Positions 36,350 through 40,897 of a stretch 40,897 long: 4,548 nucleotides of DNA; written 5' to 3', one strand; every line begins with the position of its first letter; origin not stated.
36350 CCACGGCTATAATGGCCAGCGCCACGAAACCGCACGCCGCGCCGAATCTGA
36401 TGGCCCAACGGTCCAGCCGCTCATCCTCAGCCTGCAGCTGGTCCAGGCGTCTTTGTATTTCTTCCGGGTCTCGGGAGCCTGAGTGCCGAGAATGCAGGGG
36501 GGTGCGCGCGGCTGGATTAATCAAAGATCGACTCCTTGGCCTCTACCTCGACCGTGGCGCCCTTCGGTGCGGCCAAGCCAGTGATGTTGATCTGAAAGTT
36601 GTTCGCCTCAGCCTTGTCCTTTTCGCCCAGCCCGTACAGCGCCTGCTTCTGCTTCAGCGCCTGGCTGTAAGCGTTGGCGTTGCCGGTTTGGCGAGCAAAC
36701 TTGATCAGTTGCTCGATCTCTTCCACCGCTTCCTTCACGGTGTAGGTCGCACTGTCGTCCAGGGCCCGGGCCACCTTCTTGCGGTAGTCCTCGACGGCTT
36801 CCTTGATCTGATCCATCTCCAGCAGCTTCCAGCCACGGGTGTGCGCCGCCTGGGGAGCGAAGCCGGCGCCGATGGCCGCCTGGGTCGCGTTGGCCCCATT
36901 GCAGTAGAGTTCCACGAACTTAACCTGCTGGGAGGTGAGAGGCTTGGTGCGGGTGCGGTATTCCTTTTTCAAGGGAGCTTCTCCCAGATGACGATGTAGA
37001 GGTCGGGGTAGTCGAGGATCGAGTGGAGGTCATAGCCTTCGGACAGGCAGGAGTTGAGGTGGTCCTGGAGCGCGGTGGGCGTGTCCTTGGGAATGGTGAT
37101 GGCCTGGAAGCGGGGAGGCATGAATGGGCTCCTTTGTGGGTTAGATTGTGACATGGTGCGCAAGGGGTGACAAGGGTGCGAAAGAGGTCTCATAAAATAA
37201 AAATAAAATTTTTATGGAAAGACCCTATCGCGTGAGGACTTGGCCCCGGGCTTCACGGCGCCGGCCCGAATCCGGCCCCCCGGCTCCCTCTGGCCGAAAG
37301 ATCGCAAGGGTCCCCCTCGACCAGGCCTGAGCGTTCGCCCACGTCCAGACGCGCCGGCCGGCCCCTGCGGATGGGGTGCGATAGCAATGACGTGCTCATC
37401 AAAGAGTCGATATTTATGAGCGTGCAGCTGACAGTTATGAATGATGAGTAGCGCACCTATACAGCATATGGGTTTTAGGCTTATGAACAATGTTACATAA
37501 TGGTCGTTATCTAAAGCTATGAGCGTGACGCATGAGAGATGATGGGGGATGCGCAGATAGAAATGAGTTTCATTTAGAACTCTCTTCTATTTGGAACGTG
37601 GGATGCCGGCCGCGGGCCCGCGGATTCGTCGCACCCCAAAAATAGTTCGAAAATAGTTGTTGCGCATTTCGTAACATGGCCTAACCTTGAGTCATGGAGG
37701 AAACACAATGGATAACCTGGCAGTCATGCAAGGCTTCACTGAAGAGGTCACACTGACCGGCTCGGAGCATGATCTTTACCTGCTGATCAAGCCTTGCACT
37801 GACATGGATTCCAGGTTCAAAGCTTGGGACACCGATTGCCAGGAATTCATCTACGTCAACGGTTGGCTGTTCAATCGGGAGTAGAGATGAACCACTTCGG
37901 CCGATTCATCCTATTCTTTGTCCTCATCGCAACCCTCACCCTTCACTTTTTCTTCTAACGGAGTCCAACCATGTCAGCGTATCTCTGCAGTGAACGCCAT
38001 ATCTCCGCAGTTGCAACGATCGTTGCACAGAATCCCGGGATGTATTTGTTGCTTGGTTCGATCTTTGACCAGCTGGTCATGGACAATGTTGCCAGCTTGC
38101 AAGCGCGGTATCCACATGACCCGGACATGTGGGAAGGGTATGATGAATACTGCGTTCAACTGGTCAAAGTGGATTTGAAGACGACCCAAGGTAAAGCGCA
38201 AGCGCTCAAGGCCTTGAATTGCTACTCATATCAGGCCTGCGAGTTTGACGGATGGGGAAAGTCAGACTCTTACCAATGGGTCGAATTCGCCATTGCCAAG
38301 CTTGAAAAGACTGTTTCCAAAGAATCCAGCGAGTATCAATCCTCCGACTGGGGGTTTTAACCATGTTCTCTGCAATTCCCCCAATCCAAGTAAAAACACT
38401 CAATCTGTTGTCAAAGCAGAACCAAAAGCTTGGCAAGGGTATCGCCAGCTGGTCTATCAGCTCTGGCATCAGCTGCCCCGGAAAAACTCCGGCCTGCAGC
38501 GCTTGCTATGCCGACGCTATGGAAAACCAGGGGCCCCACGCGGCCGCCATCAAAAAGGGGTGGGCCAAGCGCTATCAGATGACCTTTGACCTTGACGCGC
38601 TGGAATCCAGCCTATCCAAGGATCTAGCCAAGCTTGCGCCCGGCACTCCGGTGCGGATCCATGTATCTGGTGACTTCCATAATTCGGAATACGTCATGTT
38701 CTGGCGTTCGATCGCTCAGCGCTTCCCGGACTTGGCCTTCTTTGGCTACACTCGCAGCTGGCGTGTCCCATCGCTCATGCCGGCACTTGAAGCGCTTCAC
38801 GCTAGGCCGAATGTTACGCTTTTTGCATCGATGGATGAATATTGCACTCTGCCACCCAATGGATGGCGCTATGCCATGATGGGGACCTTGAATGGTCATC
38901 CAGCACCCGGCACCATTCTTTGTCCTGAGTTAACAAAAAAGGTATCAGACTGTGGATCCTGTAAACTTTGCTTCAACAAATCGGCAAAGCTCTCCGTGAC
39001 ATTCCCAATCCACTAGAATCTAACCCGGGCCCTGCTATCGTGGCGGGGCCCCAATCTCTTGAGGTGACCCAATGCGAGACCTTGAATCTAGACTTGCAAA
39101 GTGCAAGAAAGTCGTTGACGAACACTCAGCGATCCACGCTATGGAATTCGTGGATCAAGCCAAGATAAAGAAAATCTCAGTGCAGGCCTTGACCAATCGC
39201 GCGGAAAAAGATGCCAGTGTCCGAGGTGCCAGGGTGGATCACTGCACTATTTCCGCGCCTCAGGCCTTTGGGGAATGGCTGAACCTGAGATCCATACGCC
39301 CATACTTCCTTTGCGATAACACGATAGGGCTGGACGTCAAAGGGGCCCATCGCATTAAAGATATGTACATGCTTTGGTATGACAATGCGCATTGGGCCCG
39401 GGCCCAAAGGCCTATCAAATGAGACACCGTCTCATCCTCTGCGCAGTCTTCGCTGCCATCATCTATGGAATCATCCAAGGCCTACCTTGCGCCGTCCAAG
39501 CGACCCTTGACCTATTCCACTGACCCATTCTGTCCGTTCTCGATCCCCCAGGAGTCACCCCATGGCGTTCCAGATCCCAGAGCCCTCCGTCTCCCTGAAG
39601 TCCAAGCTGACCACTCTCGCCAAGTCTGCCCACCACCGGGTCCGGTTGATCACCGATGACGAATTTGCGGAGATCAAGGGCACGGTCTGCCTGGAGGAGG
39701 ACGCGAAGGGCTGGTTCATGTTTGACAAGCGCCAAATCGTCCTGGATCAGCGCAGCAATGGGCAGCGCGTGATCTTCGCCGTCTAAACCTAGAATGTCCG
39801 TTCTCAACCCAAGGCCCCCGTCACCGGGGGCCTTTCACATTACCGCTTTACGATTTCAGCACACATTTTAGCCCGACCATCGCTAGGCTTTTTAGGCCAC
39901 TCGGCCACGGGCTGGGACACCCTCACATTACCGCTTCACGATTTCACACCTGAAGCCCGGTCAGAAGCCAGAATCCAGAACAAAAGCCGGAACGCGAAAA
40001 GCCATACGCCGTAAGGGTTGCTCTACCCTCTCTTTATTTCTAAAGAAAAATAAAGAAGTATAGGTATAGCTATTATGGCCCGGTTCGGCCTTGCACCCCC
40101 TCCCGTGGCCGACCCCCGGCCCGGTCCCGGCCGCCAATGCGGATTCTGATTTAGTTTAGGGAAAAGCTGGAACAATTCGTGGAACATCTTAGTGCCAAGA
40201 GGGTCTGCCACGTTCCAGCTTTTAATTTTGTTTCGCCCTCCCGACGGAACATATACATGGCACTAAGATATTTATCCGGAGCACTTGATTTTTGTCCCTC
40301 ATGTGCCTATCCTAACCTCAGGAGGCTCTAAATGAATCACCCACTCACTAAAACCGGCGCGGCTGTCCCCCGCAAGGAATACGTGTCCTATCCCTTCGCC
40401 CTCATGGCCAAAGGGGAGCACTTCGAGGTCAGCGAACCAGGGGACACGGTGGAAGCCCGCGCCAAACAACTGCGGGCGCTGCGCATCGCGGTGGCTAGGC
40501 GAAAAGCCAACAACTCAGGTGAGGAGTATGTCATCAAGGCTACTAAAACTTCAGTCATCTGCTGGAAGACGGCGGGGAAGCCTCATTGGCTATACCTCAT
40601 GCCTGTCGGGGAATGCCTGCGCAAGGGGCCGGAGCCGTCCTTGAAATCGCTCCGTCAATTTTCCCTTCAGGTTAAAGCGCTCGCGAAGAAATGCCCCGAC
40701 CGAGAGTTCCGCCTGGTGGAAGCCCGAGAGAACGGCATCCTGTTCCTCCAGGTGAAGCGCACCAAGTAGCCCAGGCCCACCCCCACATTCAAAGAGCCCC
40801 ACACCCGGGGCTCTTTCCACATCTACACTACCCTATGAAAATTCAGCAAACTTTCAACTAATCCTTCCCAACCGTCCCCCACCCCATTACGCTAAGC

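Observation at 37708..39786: Low-GC seven-gene accessory operon under direct repressor-operator control: candidate undescribed system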

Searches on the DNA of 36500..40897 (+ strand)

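Call 3: search_dna_similar(query=window:36500-40897:+, collection=phages, mode=near, max_rows=30)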
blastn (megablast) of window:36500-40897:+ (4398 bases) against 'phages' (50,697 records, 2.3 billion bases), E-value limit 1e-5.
No match.

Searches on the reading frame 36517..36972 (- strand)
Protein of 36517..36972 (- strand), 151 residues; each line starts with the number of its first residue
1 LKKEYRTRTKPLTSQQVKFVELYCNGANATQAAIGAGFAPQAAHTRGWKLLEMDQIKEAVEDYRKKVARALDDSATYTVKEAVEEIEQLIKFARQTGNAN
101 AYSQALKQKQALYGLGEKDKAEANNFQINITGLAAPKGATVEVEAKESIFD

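Call 5: search_protein_families(library=pfam, proteins=[window:36517-36972:-], max_evalue=1)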
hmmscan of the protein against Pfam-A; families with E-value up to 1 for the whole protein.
window:36517-36972:- (151 aa): 9 families
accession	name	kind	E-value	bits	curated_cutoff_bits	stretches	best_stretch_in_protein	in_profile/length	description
PF03592.21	Terminase_2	-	3.3e-10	41.2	26.1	1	12-78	1-67/141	Terminase small subunit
PF21464.2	flgE_D3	-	0.016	15.4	27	1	26-150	32-162/179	Flagellar hook protein FlgE, D3 domain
PF05405.19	Mt_ATP-synt_B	-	0.016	15.3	21.7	1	52-113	45-108/163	Mitochondrial ATP synthase B chain precursor (ATP-synt_B)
PF24740.1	DUF7691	-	0.028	15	27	1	49-99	144-194/204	Domain of unknown function (DUF7691)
PF00515.34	TPR_1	-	0.034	14.4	27.8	0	46-65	7-26/34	Tetratricopeptide repeat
PF00881.29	Nitroreductase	-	0.14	12.8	23.5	1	36-98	27-78/167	Nitroreductase family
PF10369.15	ALS_ss_C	-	0.16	12.4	23.2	1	53-97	15-59/74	Small subunit of acetolactate synthase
PF07719.23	TPR_2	-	0.33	11.6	27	0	41-65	2-26/34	Tetratricopeptide repeat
PF13181.12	TPR_8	-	0.65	10.8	25.7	0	45-65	6-26/34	Tetratricopeptide repeat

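Call 6: search_protein_families(library=phrogs, proteins=[window:36517-36972:-], max_evalue=1)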
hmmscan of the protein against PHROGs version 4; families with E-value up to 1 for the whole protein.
window:36517-36972:- (151 aa): 14 families
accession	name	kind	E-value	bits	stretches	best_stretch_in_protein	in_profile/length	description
phrog_51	-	head and packaging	1.7e-14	55.2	1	6-88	83-162/261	terminase small subunit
phrog_17390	-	unknown function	3e-10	40.8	1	12-61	3-52/69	-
phrog_2606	-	head and packaging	3.2e-07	31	1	9-69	86-147/310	terminase small subunit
phrog_641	-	head and packaging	4.2e-07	31.6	1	12-94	3-75/162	terminase small subunit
phrog_5334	-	head and packaging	0.0023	19.1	1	13-125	18-124/162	terminase small subunit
phrog_32222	-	unknown function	0.0025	18.5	1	12-95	92-178/241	-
phrog_1595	-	head and packaging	0.014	16.5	1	12-96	4-89/164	terminase small subunit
phrog_1156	-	DNA, RNA and nucleotide metabolism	0.062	12.8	1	52-127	405-483/855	DNA primase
phrog_7024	-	unknown function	0.065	14.4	1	56-90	13-47/74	-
phrog_951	-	unknown function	0.066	14.3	1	52-116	12-79/108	-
phrog_17038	-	unknown function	0.12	13.8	1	78-107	20-49/72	-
phrog_26272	-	lysis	0.14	13.6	1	64-115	51-100/118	holin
phrog_34514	-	unknown function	0.17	12.7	1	20-42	11-34/39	-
phrog_966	-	unknown function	0.21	12.4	0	70-88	34-52/59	-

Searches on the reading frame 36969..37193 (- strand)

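Call 5: search_protein_families(library=pfam, proteins=[window:36969-37193:-], max_evalue=1)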
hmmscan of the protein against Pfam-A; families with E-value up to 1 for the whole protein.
window:36969-37193:- (74 aa): 0 families

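Call 6: search_protein_families(library=phrogs, proteins=[window:36969-37193:-], max_evalue=1)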
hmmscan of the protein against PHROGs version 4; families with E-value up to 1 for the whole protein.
window:36969-37193:- (74 aa): 0 families

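Call 75: search_protein_families(library=ncbifam, proteins=[window:36969-37193:-], max_evalue=0.1)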
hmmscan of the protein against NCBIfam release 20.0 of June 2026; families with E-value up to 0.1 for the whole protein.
window:36969-37193:- (74 aa): 1 family
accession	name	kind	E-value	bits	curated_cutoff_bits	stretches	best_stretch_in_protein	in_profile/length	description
NF010749.0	PRK14151.1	equivalog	0.095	12.3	231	1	15-68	121-173/188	nucleotide exchange factor GrpE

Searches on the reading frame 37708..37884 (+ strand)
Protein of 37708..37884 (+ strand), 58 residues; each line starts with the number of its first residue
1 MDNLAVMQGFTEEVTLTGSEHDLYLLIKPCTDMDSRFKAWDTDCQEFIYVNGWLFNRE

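Call 5: search_protein_families(library=pfam, proteins=[window:37708-37884:+], max_evalue=1)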
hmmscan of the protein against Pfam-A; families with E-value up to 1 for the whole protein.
window:37708-37884:+ (58 aa): 0 families

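Call 6: search_protein_families(library=phrogs, proteins=[window:37708-37884:+], max_evalue=1)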
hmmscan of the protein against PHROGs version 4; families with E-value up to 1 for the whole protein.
window:37708-37884:+ (58 aa): 2 families
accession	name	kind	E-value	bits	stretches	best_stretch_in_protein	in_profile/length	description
phrog_98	-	unknown function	0.19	12.2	1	31-56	24-49/208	-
phrog_12215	-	unknown function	0.22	12.5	1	32-42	36-46/56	-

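Call 75: search_protein_families(library=ncbifam, proteins=[window:37708-37884:+], max_evalue=0.1)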
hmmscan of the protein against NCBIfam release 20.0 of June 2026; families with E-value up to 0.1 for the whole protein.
window:37708-37884:+ (58 aa): 0 families

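Call 94: search_protein_families(library=padloc, proteins=[window:37708-37884:+], max_evalue=0.1)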
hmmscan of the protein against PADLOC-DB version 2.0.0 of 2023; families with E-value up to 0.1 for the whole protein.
window:37708-37884:+ (58 aa): 1 family
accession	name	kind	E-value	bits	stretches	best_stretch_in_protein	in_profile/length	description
PDLC03598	REase_MTase_IIG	-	0.037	9.9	1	31-56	239-264/912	Type IIG restriction enzyme-methyltransferase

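Call 96: find_related_loci(query=window:37708-37884:+, collection=viral_contigs, flank=3000)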
Query window:37708-37884:+ (58 aa) in viral_contigs; peptide patterns used: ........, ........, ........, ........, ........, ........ (x = any residue, [..] = any of these).
3 stretches matched a pattern; 1 encode a relative of the query (tblastn E <= 1e-3); 1 distinct loci.
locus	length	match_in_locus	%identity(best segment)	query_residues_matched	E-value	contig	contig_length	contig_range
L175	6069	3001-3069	61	31-53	3e-7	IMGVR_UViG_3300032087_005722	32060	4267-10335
